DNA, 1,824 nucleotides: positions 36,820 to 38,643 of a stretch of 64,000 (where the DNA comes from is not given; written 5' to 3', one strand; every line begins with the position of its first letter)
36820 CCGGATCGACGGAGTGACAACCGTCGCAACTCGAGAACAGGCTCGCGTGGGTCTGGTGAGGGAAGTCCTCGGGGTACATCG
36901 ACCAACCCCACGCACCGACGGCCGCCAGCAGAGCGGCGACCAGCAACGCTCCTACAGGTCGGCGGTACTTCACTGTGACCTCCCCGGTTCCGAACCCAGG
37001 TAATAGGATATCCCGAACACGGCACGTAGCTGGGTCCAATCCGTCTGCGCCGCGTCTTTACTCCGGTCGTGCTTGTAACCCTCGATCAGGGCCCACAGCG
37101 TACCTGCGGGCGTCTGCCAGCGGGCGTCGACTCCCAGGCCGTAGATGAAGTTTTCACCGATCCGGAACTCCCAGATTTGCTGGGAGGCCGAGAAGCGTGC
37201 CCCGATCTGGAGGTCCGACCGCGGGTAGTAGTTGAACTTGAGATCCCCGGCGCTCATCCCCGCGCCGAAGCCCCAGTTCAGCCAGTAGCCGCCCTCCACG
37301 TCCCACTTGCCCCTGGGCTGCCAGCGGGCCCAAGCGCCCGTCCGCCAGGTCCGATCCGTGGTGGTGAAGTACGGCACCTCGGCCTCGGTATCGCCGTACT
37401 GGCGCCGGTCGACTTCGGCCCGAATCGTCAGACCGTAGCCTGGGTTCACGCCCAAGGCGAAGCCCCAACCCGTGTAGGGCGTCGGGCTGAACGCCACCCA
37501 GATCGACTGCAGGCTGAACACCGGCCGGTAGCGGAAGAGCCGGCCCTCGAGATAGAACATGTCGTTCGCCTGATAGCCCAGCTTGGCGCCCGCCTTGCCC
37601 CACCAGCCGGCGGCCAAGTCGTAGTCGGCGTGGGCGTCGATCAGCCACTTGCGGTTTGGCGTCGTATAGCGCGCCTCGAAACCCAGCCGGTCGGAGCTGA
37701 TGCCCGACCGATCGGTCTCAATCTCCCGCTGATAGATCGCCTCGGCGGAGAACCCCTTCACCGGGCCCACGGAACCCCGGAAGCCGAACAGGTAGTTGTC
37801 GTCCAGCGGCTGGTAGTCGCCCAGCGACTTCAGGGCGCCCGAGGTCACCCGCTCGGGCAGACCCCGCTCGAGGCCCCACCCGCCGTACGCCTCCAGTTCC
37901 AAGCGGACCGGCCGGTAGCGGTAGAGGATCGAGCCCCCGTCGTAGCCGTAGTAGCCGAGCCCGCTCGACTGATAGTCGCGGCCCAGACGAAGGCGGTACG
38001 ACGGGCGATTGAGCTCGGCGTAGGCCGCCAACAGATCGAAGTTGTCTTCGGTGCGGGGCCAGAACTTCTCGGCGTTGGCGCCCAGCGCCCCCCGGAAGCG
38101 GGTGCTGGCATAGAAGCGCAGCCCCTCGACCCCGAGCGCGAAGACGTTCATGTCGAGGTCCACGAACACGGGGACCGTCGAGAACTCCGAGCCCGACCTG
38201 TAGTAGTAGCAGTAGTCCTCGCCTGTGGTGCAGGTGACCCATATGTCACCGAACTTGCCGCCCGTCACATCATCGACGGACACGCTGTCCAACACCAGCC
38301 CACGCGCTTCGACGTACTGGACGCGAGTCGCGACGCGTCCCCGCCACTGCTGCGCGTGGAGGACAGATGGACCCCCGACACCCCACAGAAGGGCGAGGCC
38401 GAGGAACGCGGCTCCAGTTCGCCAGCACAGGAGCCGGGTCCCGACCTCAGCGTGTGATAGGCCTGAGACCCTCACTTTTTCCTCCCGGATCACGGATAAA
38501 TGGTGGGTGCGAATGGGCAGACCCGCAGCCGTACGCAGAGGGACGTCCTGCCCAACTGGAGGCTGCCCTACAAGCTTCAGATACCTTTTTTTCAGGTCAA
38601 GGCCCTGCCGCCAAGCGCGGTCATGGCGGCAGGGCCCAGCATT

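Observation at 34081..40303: Candidate porin-cytochrome extracellular electron transfer module: lipoprotein nonaheme cytochrome, outer-membrane beta-barrel, decaheme cytochrome, plus two further c-type cytochromes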

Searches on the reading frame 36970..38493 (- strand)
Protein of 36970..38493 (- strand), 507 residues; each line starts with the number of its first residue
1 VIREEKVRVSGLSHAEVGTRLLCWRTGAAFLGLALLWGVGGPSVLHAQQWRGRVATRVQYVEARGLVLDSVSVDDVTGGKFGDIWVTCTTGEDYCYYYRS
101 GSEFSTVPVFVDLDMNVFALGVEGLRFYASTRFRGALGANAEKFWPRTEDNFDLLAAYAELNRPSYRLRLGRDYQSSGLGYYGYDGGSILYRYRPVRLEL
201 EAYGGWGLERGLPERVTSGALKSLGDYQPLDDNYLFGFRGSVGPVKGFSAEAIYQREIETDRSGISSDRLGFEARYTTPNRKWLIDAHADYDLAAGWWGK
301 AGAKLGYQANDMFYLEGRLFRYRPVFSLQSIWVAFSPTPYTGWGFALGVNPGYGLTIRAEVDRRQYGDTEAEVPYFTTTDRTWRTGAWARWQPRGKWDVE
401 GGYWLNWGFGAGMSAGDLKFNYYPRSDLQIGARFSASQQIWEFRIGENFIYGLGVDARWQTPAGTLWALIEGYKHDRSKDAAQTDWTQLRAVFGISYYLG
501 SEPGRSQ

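Call 4: search_protein_families(library=pfam, proteins=[window:36970-38493:-], max_evalue=1)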
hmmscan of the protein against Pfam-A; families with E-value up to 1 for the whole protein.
window:36970-38493:- (507 aa): 0 families

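Call 5: search_protein_families(library=ncbifam, proteins=[window:36970-38493:-], max_evalue=1)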
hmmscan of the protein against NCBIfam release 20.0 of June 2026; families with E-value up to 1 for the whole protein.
window:36970-38493:- (507 aa): 0 families

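Call 6: find_homologous_proteins(query=window:36970-38493:-)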
Query window:36970-38493:- (507 aa): 95 proteins with E <= 0.001 among 8000 candidates.
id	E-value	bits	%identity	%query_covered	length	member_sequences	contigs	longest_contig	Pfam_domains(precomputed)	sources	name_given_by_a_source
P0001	0.0e+0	1166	100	99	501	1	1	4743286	-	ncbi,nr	ncbi:MAG: hypothetical protein JSV86_12275 [Gemmatimonadota bacterium]|nr:MAG: hypothetical protein 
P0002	6.2e-271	918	79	99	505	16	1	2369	-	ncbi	-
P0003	1.8e-224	765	66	99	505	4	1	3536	-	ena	-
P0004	8.7e-224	762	66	99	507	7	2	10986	-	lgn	-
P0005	1.9e-223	761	71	91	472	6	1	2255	-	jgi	jgi:hypothetical protein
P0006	8.4e-220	749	65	99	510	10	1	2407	-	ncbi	-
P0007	5.7e-219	746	65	99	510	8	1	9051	-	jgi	-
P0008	4.5e-209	714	63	99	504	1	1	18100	-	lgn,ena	-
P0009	1.3e-197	676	65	87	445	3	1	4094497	-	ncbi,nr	ncbi:MAG: hypothetical protein JSU87_14360 [Gemmatimonadota bacterium]|nr:MAG: hypothetical protein 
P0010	1.6e-191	656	60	98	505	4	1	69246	-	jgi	-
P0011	1.1e-182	627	58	98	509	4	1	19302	PF13609.13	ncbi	-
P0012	1.4e-182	626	57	98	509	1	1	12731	-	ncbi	-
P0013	3.4e-181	622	57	98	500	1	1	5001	-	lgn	-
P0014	3.2e-180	619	57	96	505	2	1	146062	-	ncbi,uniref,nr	ncbi:MAG: hypothetical protein GWN99_10705 [Gemmatimonadetes bacterium]|uniref:Uncharacterized prote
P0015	1.1e-179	617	56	99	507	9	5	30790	-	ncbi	-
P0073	1.2e-69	253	36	89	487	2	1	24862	-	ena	-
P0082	1.3e-55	207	33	89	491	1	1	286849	-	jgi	jgi:hypothetical protein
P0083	3.3e-55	206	32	93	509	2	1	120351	-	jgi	jgi:hypothetical protein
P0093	3.2e-44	170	31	90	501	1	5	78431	-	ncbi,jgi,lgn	jgi:hypothetical protein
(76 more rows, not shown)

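Call 14: find_encoding_contigs(protein=P0082, flank=10000, max_places=2)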
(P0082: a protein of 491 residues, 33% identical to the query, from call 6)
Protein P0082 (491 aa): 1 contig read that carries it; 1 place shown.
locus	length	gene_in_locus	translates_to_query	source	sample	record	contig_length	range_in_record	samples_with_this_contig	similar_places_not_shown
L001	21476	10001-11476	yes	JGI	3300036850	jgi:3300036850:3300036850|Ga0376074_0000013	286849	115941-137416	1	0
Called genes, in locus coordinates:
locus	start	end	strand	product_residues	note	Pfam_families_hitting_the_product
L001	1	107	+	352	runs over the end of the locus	PF00672:HAMP (weak), PF00512:HisKA, PF02518:HATPase_c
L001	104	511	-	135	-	PF00042:Globin (faint)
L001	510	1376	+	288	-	PF06727:DUF1207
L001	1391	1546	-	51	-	-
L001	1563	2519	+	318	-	PF00561:Abhydrolase_1, PF12146:Hydrolase_4, PF12697:Abhydrolase_6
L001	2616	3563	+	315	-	PF00582:Usp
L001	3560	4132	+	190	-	PF12724:Flavodoxin_5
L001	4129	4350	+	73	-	-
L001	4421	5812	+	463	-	PF00324:AA_permease, PF13520:AA_permease_2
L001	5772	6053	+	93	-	-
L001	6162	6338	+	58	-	-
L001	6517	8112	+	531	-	PF13435:Cytochrome_C554 (weak), PF14522:Cytochrome_C7 (faint), PF14537:Cytochrom_c3_2 (faint), PF22113:Mtrc-MtrF_II-IV_dom (weak), PF09699:Paired_CXXCH_1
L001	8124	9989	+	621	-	PF02085:Cytochrom_CIII (faint), PF14522:Cytochrome_C7 (faint), PF14537:Cytochrom_c3_2 (faint), PF22113:Mtrc-MtrF_II-IV_dom (faint)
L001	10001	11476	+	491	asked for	-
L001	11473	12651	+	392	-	PF09699:Paired_CXXCH_1 (faint), PF14522:Cytochrome_C7 (faint)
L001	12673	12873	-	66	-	PF11127:YgaP-like_TM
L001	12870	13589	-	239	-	-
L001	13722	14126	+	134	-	PF01047:MarR, PF03965:Penicillinase_R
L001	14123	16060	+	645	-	PF05569:Peptidase_M56, PF13513:HEAT_EZ (faint), PF02985:HEAT (faint), PF21581:SCD (faint), PF22646:PPP2R1A-like_HEAT (faint), PF13646:HEAT_2, PF03130:HEAT_PBS (weak), PF13646:HEAT_2, +8 more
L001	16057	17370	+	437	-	-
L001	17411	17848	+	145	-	PF21352:Zn_ribbon_Thio2, PF00085:Thioredoxin, PF13098:Thioredoxin_2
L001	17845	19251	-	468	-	PF02055:Glyco_hydro_30, PF02057:Glyco_hydro_59 (weak), PF17189:Glyco_hydro_30C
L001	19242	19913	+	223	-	PF13505:OMP_b-brl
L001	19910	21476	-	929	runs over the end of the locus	PF00330:Aconitase, PF00694:Aconitase_C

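Call 15: find_encoding_contigs(protein=P0093, flank=10000, max_places=2)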
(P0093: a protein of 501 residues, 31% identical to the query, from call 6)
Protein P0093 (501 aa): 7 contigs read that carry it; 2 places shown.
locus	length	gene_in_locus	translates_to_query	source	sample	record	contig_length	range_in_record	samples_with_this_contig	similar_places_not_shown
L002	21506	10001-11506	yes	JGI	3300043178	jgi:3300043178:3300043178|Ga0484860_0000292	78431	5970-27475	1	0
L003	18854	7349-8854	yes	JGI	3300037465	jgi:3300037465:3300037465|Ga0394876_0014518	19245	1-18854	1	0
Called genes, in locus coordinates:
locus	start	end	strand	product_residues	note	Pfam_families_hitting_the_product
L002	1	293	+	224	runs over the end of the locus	-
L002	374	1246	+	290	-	PF00037:Fer4 (faint), PF12797:Fer4_2 (faint), PF12837:Fer4_6 (faint), PF14697:Fer4_21 (faint), PF12838:Fer4_7 (faint), PF13187:Fer4_9 (faint), PF13247:Fer4_11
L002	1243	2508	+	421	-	PF03916:NrfD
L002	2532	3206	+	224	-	PF01597:GCV_H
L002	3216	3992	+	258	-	PF01597:GCV_H (weak)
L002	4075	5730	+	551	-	PF00672:HAMP, PF00512:HisKA, PF02518:HATPase_c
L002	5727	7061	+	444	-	PF00072:Response_reg, PF00158:Sigma54_activat, PF14532:Sigma54_activ_2, PF07728:AAA_5, PF25601:AAA_lid_14, PF02954:HTH_8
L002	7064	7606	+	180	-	PF07998:Peptidase_M54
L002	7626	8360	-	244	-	PF01292:Ni_hydr_CYTB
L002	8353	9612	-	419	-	PF14522:Cytochrome_C7 (faint), PF22113:Mtrc-MtrF_II-IV_dom (faint), PF02085:Cytochrom_CIII (faint), PF09699:Paired_CXXCH_1 (faint), PF14537:Cytochrom_c3_2 (weak)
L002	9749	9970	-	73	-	-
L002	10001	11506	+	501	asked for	-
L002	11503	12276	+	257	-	-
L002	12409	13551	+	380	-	PF00034:Cytochrom_C (weak), PF13442:Cytochrome_CBB3 (weak), PF00034:Cytochrom_C (weak)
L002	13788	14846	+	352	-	PF09699:Paired_CXXCH_1 (faint), PF14522:Cytochrome_C7 (faint), PF22113:Mtrc-MtrF_II-IV_dom (faint), PF14537:Cytochrom_c3_2 (weak)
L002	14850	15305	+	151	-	PF25471:TM_PetC, PF00355:Rieske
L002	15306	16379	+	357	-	PF00033:Cytochrome_B, PF13631:Cytochrom_B_N_2, PF00032:Cytochrom_B_C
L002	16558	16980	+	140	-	PF02085:Cytochrom_CIII (faint), PF14522:Cytochrome_C7 (faint)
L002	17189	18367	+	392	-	PF01008:IF-2B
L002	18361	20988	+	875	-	PF02743:dCache_1, PF08448:PAS_4 (faint), PF00672:HAMP, PF00989:PAS (weak), PF13426:PAS_9, PF00512:HisKA, PF02518:HATPase_c, PF00072:Response_reg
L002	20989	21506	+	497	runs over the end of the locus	PF00370:FGGY_N, PF02782:FGGY_C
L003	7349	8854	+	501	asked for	-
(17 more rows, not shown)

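Call 23: search_solved_structures(query=A1, max_evalue=10)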
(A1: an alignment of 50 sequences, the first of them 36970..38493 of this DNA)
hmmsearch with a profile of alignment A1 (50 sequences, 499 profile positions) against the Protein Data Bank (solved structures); distinct sequences matched with E-value up to 10: 1.
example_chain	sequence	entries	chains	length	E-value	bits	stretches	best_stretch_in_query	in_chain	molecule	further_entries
1am9_A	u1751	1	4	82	2.2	9.9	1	202-273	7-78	PROTEIN (STEROL REGULATORY ELEMENT BINDING PROTEIN 1A)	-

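Call 24: predict_structure(alignment_id=A1)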
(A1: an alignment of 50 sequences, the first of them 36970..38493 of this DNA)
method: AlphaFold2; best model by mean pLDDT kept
length: 507 residues; sequences in the alignment: 50
mean_pLDDT: 84.7   pTM: 0.77
mean pLDDT of the five models: 84.7, 82.9, 82.8, 82.6, 82.2
residues with pLDDT >= 90: 284; 70-90: 138; 50-70: 43; < 50: 42
segments of 3 or more residues with pLDDT < 50: 1-22, 40-46, 328-334, 371-376
pLDDT, mean of each block of 10 residues (from residue 1): 30 32 60 63 58 94 87 91 85 88 89 91 93 85 64 94 97 91 95 97 93 85 78 95 97 95 90 97 97 90 97 97 67 60 97 96 82 54 95 93 88 93 97 93 71 98 95 88 85 94 70
secondary structure, 60 per line:
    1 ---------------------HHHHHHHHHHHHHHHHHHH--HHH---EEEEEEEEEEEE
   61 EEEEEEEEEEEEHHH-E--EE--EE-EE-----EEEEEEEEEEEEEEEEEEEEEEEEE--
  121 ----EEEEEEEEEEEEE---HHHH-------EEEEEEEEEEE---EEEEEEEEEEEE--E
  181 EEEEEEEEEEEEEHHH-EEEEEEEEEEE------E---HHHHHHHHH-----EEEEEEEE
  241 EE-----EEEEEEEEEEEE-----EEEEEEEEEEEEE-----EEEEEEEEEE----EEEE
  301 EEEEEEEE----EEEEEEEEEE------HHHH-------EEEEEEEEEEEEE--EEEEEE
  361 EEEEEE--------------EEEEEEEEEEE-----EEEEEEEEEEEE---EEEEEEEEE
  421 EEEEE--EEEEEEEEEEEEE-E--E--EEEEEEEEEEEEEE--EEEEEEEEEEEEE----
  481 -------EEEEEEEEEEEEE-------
elements in order: H22-40 E49-72 E94-118 E125-137 H141-144 E152-162 E166-177 E180-193 E198-208 H219-227 E233-242 E248-259 E265-277 E283-292 E297-308 E313-322 H329-332 E340-352 E355-366 E381-391 E397-408 E412-425 E428-440 E448-461 E464-476 E488-500

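Call 27: find_encoding_contigs(protein=P0083, flank=10000, max_places=1)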
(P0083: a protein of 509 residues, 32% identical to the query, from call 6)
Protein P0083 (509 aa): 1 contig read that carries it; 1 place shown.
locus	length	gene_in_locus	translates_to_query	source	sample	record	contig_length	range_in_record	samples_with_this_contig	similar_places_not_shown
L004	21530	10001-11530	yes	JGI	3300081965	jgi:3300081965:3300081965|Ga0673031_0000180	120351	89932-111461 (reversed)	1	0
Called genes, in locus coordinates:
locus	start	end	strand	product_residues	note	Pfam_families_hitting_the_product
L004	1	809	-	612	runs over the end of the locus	PF02310:B12-binding, PF04055:Radical_SAM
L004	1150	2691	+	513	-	PF14522:Cytochrome_C7 (faint), PF14537:Cytochrom_c3_2 (faint), PF13435:Cytochrome_C554 (faint), PF09699:Paired_CXXCH_1 (weak)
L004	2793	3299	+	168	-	-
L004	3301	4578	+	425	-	PF00033:Cytochrome_B, PF13631:Cytochrom_B_N_2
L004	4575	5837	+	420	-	PF14537:Cytochrom_c3_2 (faint), PF09699:Paired_CXXCH_1 (faint), PF14522:Cytochrome_C7 (faint)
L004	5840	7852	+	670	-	PF03264:Cytochrom_NNT, PF14522:Cytochrome_C7 (faint), PF14537:Cytochrom_c3_2 (faint), PF02085:Cytochrom_CIII (weak), PF22113:Mtrc-MtrF_II-IV_dom (weak)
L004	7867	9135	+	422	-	PF03264:Cytochrom_NNT (faint), PF09699:Paired_CXXCH_1 (faint), PF14522:Cytochrome_C7 (faint), PF14537:Cytochrom_c3_2 (faint), PF22113:Mtrc-MtrF_II-IV_dom (faint), PF02085:Cytochrom_CIII (weak)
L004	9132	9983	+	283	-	PF01292:Ni_hydr_CYTB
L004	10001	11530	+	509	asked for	-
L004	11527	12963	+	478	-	PF09699:Paired_CXXCH_1 (faint), PF14522:Cytochrome_C7 (faint), PF22113:Mtrc-MtrF_II-IV_dom (faint)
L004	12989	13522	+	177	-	PF00355:Rieske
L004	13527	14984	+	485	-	PF00033:Cytochrome_B, PF13631:Cytochrom_B_N_2, PF00032:Cytochrom_B_C, PF00034:Cytochrom_C, PF13442:Cytochrome_CBB3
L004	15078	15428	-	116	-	PF13442:Cytochrome_CBB3, PF00034:Cytochrom_C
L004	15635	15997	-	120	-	PF13442:Cytochrome_CBB3, PF00034:Cytochrom_C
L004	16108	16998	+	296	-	PF09699:Paired_CXXCH_1 (faint), PF14537:Cytochrom_c3_2 (faint), PF14522:Cytochrome_C7 (weak)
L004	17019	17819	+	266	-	PF12797:Fer4_2 (weak), PF12838:Fer4_7, PF13187:Fer4_9 (weak), PF13237:Fer4_10 (weak), PF13247:Fer4_11, PF00037:Fer4 (weak), PF12837:Fer4_6 (weak), PF12838:Fer4_7 (weak), +6 more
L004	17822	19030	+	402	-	PF03916:NrfD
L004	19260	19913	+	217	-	-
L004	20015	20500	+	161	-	PF00011:HSP20, PF17886:ArsA_HSP20 (weak)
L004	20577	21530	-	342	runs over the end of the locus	-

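Call 28: find_encoding_contigs(protein=P0073, flank=10000, max_places=1)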
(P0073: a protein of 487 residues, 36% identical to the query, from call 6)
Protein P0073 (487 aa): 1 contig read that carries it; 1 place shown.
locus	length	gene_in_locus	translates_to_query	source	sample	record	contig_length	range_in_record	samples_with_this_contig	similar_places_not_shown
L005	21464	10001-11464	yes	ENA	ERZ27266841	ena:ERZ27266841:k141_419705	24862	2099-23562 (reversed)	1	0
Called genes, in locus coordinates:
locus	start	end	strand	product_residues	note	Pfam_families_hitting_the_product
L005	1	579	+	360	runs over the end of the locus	-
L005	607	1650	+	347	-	-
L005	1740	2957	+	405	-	PF00083:Sugar_tr, PF07690:MFS_1, PF00083:Sugar_tr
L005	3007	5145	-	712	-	PF02897:Peptidase_S9_N, PF00326:Peptidase_S9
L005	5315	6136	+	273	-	-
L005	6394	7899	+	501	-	PF22113:Mtrc-MtrF_II-IV_dom (faint), PF13435:Cytochrome_C554 (faint), PF14537:Cytochrom_c3_2 (faint), PF14522:Cytochrome_C7 (weak), PF09699:Paired_CXXCH_1 (weak)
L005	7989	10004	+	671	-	PF02085:Cytochrom_CIII (faint), PF03264:Cytochrom_NNT (weak), PF14522:Cytochrome_C7 (faint), PF14537:Cytochrom_c3_2 (faint)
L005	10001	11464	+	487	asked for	-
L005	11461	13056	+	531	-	PF22113:Mtrc-MtrF_II-IV_dom (faint), PF14522:Cytochrome_C7 (weak)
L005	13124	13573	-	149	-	-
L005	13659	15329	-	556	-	PF00115:COX1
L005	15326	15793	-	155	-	PF00116:COX2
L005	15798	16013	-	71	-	-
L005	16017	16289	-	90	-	-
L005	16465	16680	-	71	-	PF07311:Dodecin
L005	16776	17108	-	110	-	PF12840:HTH_20, PF01022:HTH_5, PF12802:MarR_2, PF09339:HTH_IclR (weak)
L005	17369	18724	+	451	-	PF02321:OEP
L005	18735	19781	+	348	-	PF25917:BSH_RND, PF25919:BSH_CusB, PF25973:BSH_CzcB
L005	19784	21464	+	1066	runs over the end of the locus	PF00873:ACR_tran, PF02355:SecD_SecF_C (weak)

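Call 39: search_protein_families(library=pfam, alignment_id=A1, max_evalue=1)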
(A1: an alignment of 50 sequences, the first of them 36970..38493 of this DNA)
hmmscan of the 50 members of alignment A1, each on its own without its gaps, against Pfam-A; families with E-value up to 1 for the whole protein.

A. member 1, window:36970-38493:- (507 aa): 0 families

B. families by the number of members that match (of 50 scanned): 14 families
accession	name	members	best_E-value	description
PF13609.12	Porin_4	8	3.5e-06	Gram-negative porin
PF13505.12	OMP_b-brl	8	3.1e-05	Outer membrane protein beta-barrel domain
PF14052.12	Caps_assemb_Wzi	4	0.0035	Capsule assembly protein Wzi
PF10677.15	DUF2490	3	0.0041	Protein of unknown function (DUF2490)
PF04453.20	LptD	3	0.0087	LPS transport system D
PF03349.22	Toluene_X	3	0.021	Outer membrane protein transport protein (OMPP1/FadL/TodX)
PF02428.20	Prot_inhib_II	2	0.13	Potato type II proteinase inhibitor family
PF24604.1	B-barrel_PelB_C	1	0.0002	PelB, C-terminal beta barrel domain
PF21564.2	Caudo_bapla_RBP_neck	1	0.013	Lactococcus phage p2, Receptor binding protein, neck domain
PF10756.15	bPH_6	1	0.053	Bacterial PH domain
PF00801.26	PKD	1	0.12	PKD domain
PF18911.6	PKD_4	1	0.15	PKD domain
PF01459.28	Porin_3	1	0.33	Eukaryotic porin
PF17896.6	NSP2_gammaCoV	1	0.45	Non-structural protein 2, gammacoronavirus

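Call 42: find_related_loci(query=A1, collection=genome_contigs, flank=10000)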
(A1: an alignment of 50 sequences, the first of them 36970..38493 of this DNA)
Query A1 (507 aa) in genome_contigs; peptide patterns used: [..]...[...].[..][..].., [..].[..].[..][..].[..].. (x = any residue, [..] = any of these).
566 stretches matched a pattern; 456 encode a relative of the query (tblastn E <= 1e-3); the best 80 are kept; 79 distinct loci.
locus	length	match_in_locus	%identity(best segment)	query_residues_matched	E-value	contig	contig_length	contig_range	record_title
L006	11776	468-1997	81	2-507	0e+0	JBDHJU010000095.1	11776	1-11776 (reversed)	MAG: Gemmatimonadota bacterium isolate BHB10-26_Bin_323 BHB10-26_Bin_323_scaffold_23203, whole genome shotgun sequence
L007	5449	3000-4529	78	2-507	0e+0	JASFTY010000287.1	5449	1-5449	MAG: Gemmatimonadales bacterium isolate D1103U20metaG_sub_Bin_457 D1103U20metaG_FD_scaffold_6098_c1, whole genome shotgu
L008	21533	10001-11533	68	2-507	0e+0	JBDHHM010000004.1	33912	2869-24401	MAG: Gemmatimonadota bacterium isolate M8-62_Bin_196 M8-62_Bin_196_scaffold_5205, whole genome shotgun sequence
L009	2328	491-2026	66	2-507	0e+0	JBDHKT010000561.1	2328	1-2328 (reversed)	MAG: Gemmatimonadota bacterium isolate BHB10-38_Bin_32 BHB10-38_Bin_32_scaffold_462385, whole genome shotgun sequence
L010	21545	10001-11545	66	2-507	0e+0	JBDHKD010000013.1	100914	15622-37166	MAG: Gemmatimonadota bacterium isolate BHB10-38_Bin_112 BHB10-38_Bin_112_scaffold_1493, whole genome shotgun sequence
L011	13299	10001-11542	66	2-506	0e+0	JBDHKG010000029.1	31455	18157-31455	MAG: Gemmatimonadota bacterium isolate BHB10-38_Bin_179 BHB10-38_Bin_179_scaffold_5882, whole genome shotgun sequence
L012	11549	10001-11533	58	3-505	0e+0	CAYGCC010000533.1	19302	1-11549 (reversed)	MAG TPA_asm: uncultured Gemmatimonadota bacterium isolate ERP108616_co1_93 genome assembly, contig: k119_2095289, whole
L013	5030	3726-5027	66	7-436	0e+0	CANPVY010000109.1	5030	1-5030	MAG: uncultured bacterium isolate 3300027893_57 genome assembly, contig: 3300027893.a:Ga0209636_10035027, whole genome s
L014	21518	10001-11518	64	4-505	0e+0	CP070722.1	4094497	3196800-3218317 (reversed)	MAG: Gemmatimonadota bacterium isolate bin464 chromosome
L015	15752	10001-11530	56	3-506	3e-180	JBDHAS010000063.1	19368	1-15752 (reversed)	MAG: Gemmatimonadota bacterium isolate M3-44_Bin_339 M3-44_Bin_339_scaffold_11639, whole genome shotgun sequence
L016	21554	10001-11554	55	5-507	5e-174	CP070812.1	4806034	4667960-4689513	MAG: Gemmatimonadota bacterium isolate bin1194 chromosome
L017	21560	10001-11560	53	2-506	1e-173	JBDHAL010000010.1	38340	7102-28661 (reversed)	MAG: Gemmatimonadota bacterium isolate M3-44_Bin_235 M3-44_Bin_235_scaffold_3792, whole genome shotgun sequence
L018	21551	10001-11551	56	5-506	6e-174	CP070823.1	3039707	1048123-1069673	MAG: Gemmatimonadota bacterium isolate bin113 chromosome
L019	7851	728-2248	55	5-506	2e-173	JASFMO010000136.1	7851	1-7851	MAG: Gemmatimonadales bacterium isolate D0817S02metaG_Bin_254 D0817S02metaG_FD_scaffold_790_c2, whole genome shotgun seq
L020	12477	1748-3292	55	6-505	7e-173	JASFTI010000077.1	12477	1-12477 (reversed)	MAG: Gemmatimonadales bacterium isolate D1103U20metaG_Bin_262 D1103U20metaG_FD_scaffold_1438_c1, whole genome shotgun se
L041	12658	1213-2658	34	25-504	4e-71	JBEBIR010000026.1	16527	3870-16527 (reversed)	MAG: Gemmatimonas sp. isolate SF1_2_29 NODE_2637_length_16527_cov_4.403031, whole genome shotgun sequence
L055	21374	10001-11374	37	48-504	4e-66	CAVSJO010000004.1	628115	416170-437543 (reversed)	MAG: uncultured Gemmatimonadales bacterium isolate MFD01721.bin.1.274 genome assembly, contig: contig_25267, whole genom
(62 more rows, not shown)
